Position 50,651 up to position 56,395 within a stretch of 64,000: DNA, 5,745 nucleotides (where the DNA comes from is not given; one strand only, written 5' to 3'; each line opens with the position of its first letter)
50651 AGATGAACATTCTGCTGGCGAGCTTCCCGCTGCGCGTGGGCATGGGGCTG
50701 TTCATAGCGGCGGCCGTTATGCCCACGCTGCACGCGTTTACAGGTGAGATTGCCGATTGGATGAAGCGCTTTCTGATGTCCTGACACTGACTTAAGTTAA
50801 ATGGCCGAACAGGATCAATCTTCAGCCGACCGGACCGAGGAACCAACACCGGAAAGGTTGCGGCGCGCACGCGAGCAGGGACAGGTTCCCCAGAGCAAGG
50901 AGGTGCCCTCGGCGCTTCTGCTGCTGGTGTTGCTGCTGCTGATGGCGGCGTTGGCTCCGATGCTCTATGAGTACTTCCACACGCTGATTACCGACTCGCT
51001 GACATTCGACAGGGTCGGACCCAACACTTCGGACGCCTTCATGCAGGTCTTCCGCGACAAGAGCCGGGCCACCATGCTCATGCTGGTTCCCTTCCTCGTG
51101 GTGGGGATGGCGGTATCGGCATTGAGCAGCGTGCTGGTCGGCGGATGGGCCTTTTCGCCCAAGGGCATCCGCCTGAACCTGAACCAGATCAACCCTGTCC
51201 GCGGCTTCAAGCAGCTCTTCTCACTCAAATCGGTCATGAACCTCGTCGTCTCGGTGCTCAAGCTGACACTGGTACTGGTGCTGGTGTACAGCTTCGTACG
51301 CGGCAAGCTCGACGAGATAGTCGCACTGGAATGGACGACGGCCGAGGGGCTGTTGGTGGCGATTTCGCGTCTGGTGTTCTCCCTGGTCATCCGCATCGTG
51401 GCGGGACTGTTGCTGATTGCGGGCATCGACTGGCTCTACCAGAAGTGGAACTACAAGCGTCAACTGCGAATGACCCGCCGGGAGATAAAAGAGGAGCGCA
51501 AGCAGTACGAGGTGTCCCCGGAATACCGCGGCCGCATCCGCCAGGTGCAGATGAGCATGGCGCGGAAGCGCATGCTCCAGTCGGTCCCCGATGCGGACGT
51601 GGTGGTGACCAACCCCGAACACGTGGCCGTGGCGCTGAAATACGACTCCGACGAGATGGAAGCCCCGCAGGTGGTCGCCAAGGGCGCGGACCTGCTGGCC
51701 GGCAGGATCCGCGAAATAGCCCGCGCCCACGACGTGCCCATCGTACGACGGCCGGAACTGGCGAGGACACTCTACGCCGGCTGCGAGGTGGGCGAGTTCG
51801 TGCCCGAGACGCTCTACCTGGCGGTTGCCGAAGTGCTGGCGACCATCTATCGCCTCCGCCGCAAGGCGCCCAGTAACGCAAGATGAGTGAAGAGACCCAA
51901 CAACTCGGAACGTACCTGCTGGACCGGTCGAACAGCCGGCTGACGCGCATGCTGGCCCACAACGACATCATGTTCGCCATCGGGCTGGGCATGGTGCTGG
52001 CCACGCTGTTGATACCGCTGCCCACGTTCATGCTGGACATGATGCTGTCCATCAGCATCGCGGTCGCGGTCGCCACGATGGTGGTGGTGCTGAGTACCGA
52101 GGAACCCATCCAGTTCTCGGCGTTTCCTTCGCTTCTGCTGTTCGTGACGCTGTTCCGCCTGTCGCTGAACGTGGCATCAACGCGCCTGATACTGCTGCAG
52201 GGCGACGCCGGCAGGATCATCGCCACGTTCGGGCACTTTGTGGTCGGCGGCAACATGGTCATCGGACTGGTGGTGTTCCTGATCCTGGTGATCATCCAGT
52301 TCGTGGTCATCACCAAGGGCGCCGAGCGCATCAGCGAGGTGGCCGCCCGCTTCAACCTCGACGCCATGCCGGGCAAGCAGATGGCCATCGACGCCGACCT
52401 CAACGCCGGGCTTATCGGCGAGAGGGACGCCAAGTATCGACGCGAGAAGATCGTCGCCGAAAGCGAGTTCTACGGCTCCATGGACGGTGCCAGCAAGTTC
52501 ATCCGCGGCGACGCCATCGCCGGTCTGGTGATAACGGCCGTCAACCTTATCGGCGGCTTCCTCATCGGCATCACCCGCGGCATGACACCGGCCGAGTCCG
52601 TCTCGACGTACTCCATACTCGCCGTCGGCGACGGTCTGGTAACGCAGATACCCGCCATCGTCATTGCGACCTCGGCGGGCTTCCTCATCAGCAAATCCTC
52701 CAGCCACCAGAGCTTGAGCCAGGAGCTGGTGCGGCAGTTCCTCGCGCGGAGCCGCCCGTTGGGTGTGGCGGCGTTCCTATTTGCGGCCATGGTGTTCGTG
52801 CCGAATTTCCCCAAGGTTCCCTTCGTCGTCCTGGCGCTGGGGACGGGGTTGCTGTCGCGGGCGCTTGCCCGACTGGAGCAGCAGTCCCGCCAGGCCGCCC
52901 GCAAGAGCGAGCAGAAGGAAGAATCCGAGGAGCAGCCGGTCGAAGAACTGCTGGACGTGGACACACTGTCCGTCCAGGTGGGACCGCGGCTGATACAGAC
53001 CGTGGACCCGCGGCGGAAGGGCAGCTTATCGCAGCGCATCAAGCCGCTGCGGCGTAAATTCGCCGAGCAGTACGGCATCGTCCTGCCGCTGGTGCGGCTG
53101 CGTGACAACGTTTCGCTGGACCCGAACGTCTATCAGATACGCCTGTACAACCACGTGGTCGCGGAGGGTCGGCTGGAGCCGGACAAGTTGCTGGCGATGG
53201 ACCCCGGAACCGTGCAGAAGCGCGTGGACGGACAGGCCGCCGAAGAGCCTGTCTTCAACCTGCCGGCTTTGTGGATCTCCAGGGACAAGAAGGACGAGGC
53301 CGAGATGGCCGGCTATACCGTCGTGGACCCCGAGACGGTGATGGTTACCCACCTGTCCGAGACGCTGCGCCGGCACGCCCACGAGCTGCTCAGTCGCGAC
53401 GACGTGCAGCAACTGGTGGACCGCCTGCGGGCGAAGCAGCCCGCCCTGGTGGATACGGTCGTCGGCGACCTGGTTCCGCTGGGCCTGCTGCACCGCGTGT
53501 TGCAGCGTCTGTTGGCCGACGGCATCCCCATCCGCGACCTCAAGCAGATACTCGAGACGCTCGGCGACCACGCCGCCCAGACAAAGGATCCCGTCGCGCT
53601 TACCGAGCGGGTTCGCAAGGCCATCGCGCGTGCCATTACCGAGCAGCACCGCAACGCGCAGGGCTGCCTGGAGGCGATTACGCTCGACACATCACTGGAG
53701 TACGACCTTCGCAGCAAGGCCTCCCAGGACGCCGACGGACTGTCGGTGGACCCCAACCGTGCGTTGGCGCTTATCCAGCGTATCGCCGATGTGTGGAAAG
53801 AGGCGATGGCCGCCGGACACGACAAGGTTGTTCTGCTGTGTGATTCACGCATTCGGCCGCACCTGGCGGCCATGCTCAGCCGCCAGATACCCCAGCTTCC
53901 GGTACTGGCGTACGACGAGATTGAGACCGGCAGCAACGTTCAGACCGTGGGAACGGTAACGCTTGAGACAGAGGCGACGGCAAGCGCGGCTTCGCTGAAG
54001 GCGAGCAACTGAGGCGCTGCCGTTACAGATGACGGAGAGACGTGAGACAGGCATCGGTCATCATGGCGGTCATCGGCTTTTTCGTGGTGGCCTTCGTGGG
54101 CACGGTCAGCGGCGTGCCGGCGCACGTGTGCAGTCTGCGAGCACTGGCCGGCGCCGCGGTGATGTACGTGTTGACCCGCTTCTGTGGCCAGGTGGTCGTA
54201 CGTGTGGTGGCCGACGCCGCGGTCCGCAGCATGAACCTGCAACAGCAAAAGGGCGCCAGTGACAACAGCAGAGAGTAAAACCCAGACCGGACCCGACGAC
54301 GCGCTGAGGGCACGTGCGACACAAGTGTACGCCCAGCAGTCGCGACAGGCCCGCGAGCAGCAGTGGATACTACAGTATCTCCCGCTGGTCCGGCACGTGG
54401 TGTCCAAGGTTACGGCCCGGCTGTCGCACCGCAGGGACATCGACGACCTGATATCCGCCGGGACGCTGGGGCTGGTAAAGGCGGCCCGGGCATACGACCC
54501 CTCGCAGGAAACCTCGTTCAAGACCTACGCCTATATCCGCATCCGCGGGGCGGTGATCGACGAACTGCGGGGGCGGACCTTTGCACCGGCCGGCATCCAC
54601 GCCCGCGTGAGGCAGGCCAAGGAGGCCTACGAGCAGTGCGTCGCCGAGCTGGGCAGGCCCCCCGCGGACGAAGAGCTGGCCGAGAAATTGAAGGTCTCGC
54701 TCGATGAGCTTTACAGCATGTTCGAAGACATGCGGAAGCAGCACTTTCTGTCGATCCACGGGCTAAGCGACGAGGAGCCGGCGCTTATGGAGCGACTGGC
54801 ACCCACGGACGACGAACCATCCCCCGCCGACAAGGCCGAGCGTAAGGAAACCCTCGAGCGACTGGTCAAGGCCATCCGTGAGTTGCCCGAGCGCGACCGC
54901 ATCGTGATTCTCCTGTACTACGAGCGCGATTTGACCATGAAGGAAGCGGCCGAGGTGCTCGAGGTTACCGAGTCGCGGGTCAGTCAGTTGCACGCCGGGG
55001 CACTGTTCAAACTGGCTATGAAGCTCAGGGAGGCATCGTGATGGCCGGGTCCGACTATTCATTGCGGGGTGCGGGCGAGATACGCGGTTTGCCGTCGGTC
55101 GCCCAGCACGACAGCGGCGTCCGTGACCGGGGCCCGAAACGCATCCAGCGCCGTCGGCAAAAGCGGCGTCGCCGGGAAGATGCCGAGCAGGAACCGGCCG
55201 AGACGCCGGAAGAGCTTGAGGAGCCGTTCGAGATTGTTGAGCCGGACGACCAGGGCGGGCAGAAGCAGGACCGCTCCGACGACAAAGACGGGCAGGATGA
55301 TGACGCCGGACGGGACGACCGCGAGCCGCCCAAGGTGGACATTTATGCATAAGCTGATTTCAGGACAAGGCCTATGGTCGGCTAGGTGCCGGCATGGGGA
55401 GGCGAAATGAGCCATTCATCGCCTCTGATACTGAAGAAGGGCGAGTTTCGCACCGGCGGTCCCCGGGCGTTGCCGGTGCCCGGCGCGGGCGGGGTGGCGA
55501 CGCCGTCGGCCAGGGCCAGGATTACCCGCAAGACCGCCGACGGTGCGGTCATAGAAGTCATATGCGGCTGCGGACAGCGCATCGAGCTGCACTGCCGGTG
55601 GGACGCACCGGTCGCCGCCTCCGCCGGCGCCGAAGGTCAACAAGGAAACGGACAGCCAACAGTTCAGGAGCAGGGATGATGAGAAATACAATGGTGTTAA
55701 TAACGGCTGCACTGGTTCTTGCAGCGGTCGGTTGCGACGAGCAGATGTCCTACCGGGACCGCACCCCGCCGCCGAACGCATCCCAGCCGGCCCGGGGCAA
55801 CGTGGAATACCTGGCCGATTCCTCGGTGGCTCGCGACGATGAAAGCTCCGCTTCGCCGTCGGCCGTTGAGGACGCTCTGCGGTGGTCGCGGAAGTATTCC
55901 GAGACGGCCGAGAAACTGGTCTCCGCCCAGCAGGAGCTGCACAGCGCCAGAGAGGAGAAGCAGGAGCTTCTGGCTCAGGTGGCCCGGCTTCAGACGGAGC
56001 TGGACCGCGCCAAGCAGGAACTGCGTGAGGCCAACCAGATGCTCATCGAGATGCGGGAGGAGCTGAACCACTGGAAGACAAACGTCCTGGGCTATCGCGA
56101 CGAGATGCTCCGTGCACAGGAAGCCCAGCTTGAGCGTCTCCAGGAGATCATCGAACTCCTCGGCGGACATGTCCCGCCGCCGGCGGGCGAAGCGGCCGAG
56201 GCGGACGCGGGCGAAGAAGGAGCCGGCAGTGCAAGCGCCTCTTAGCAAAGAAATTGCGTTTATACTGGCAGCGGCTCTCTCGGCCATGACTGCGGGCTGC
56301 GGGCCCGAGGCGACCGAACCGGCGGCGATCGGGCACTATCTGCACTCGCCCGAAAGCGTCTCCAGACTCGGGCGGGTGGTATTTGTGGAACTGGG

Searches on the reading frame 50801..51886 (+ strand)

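Call 81: search_protein_families(library=pfam, max_evalue=0.00001, proteins=[window:50801-51886:+])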
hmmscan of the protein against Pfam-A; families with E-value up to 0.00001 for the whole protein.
window:50801-51886:+ (361 aa): 1 family
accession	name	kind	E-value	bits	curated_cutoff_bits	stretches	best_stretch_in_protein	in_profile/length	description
PF01312.24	Bac_export_2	-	4.1e-120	401.5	24.4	1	10-349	2-335/335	FlhB HrpN YscU SpaS Family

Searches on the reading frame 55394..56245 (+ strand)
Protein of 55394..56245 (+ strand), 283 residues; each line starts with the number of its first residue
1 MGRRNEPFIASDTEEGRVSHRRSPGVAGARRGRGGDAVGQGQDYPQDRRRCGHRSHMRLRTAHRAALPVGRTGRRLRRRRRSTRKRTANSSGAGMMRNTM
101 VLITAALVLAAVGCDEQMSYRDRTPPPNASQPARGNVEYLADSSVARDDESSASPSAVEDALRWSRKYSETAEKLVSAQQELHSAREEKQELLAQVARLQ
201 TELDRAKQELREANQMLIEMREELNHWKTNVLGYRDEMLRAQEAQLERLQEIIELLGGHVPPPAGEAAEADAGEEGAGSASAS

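Call 80: search_protein_families(library=pfam, max_evalue=1, proteins=[window:55394-56245:+])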
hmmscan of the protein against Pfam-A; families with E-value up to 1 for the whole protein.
window:55394-56245:+ (283 aa): 27 families (the best 25 are shown)
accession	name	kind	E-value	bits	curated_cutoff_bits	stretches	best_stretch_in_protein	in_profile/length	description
PF08614.16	ATG16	-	4.9e-06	27.3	33.7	1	149-251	65-158/200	Autophagy protein 16 (ATG16)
PF14362.11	DUF4407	-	0.0026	17.5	31.3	1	170-251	119-205/297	Domain of unknown function (DUF4407)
PF12795.12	MscS_porin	-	0.0084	16.2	34.4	1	172-255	84-167/238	Mechanosensitive ion channel porin domain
PF05859.17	Mis12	-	0.012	15.8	25.7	1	167-255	113-194/231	Mis12 protein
PF20651.3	EXOC6_Sec15_N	-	0.018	15.5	27.2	1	170-222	19-71/170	Exocyst complex component EXOC6/Sec15, N-terminal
PF05478.16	Prominin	-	0.018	13.6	34.3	1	180-243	224-288/799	Prominin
PF05557.18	MAD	-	0.021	13.6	30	1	157-247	73-164/661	Mitotic checkpoint protein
PF10498.14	IFT57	-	0.025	14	40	1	166-214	275-323/360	Intra-flagellar transport protein 57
PF25450.1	Rab11-FIP3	-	0.03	15.1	31.9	1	170-240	51-120/125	Rab11-FIP3-like domain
PF05837.17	CENP-H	-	0.036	14.3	29.9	1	159-226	96-165/202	Centromere protein H (CENP-H)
PF05791.16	Bacillus_HBL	-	0.04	14.2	29.1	1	160-256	76-170/177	Bacillus haemolytic enterotoxin (HBL)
PF06785.16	UPF0242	-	0.055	14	33.5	1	169-254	78-160/194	Uncharacterised protein family (UPF0242) N-terminus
PF06009.19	Laminin_II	-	0.06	13.8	33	1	180-238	3-61/138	Laminin Domain II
PF07303.18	Occludin_ELL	-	0.092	14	31.2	1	168-234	31-99/101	Occludin homology domain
PF02403.27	Seryl_tRNA_N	-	0.097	13.4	28.2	1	130-217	17-104/108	Seryl-tRNA synthetase N-terminal domain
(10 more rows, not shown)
